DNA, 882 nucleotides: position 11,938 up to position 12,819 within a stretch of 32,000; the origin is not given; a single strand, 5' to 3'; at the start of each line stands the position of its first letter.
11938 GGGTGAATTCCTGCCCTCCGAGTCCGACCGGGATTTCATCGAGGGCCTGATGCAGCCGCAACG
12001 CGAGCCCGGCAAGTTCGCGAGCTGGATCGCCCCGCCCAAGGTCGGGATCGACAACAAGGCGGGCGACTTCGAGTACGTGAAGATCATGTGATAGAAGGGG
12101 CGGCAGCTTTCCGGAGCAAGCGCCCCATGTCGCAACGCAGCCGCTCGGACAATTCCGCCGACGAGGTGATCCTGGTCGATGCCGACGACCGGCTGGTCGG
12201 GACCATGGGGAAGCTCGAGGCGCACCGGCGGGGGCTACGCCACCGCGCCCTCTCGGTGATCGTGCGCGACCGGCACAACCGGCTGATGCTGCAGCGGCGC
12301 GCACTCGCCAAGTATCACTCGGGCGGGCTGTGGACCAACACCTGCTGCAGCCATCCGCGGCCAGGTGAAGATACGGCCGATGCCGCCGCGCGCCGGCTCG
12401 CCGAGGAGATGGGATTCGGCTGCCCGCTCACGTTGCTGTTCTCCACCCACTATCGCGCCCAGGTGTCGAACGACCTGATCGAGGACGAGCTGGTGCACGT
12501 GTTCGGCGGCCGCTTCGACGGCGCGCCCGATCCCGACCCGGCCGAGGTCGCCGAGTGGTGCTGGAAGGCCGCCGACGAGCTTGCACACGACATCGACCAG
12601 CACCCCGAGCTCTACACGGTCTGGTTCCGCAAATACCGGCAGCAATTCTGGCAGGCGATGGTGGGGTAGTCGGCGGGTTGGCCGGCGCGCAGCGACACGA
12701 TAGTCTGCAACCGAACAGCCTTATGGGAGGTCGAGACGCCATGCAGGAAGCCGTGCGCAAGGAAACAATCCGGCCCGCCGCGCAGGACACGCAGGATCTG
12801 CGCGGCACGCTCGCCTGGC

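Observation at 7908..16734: BoxR-controlled boxC-boxB operon extended by idi and a UbiD-family decarboxylase, flanked by a CoA ligase and ubiX: candidate aryl-carboxyl-CoA decarboxylation route feeding the aerobic benzoyl-CoA pathway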

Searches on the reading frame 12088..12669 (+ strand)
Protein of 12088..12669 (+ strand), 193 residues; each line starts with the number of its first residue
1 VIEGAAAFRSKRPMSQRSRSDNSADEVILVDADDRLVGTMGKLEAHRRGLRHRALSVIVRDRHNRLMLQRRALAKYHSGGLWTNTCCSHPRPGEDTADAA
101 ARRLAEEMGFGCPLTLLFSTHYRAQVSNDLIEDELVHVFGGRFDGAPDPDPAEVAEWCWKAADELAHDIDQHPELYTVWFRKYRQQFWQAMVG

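Call 3: search_protein_families(library=ncbifam, proteins=[window:12088-12669:+])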
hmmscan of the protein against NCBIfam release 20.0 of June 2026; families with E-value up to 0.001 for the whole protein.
window:12088-12669:+ (193 aa): 4 families
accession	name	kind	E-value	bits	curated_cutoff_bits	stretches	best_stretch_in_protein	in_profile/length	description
NF002995.0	PRK03759.1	equivalog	3.9e-46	157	127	1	22-183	4-168/185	isopentenyl-diphosphate Delta-isomerase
TIGR02150.1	IPP_isom_1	equivalog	9e-33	113.4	105.8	1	27-183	1-158/159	isopentenyl-diphosphate delta-isomerase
NF011922.0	PRK15393.1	equivalog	3.7e-10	39.7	152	1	23-168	9-150/182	NUDIX hydrolase YfcD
NF041653.1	Nud_hyd_Meth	equivalog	2.2e-08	34.1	300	1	30-183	5-156/170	Nudix hydrolase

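Call 4: search_protein_families(library=pfam, proteins=[window:12088-12669:+])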
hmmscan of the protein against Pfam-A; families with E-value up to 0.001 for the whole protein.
window:12088-12669:+ (193 aa): 1 family
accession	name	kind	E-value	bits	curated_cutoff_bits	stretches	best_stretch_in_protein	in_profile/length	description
PF00293.34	NUDIX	-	1.2e-19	71.1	21.1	1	51-171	2-125/134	NUDIX domain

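Call 48: search_solved_structures(query=window:12127-12669:+, max_evalue=0.00001, show_alignments=1)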
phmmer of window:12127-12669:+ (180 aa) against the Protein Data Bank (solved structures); distinct sequences matched with E-value up to 0.00001: 14.
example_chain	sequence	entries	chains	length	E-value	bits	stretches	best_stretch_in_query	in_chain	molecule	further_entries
1i9a_A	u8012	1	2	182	1.5e-19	73.8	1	12-167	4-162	ISOPENTENYL-DIPHOSPHATE DELTA-ISOMERASE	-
1nfs_A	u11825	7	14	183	1.5e-19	73.7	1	12-167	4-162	ISOPENTENYL-DIPHOSPHATE DELTA-ISOMERASE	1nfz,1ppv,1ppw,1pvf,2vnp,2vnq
1x84_A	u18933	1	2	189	1.7e-19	73.6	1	12-167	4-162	Isopentenyl-diphosphate delta-isomerase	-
1hzt_A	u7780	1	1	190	1.7e-19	73.6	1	12-167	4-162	ISOPENTENYL DIPHOSPHATE DELTA-ISOMERASE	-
2b2k_A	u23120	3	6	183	5.3e-19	72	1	12-167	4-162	Isopentenyl-diphosphate delta-isomerase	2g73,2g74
1x83_A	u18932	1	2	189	5.9e-19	71.8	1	12-167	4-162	Isopentenyl-diphosphate delta-isomerase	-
1r67_A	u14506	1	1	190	1.5e-18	70.5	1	12-167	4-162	Isopentenyl-diphosphate delta-isomerase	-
1ow2_A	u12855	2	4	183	2.8e-18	69.6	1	12-167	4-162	ISOPENTENYL-DIPHOSPHATE DELTA-ISOMERASE | ISOPENTENYL DIPHOSPHATE DELTA-ISOMERASE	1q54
1hx3_A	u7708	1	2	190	3.1e-18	69.5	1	12-167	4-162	ISOPENTENYL DIPHOSPHATE DELTA-ISOMERASE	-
3hyq_A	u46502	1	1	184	6.7e-18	68.4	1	11-166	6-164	Isopentenyl-diphosphate Delta-isomerase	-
2dho_A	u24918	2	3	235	2.8e-17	66.3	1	11-158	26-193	Isopentenyl-diphosphate delta-isomerase 1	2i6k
2icj_A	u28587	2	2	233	7.3e-17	65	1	11-158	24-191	Isopentenyl-diphosphate delta isomerase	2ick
2pny_A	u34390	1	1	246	2.5e-12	50.2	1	12-174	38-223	Isopentenyl-diphosphate Delta-isomerase 2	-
2fkb_A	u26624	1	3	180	1.2e-06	31.7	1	10-159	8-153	Putative Nudix hydrolase yfcD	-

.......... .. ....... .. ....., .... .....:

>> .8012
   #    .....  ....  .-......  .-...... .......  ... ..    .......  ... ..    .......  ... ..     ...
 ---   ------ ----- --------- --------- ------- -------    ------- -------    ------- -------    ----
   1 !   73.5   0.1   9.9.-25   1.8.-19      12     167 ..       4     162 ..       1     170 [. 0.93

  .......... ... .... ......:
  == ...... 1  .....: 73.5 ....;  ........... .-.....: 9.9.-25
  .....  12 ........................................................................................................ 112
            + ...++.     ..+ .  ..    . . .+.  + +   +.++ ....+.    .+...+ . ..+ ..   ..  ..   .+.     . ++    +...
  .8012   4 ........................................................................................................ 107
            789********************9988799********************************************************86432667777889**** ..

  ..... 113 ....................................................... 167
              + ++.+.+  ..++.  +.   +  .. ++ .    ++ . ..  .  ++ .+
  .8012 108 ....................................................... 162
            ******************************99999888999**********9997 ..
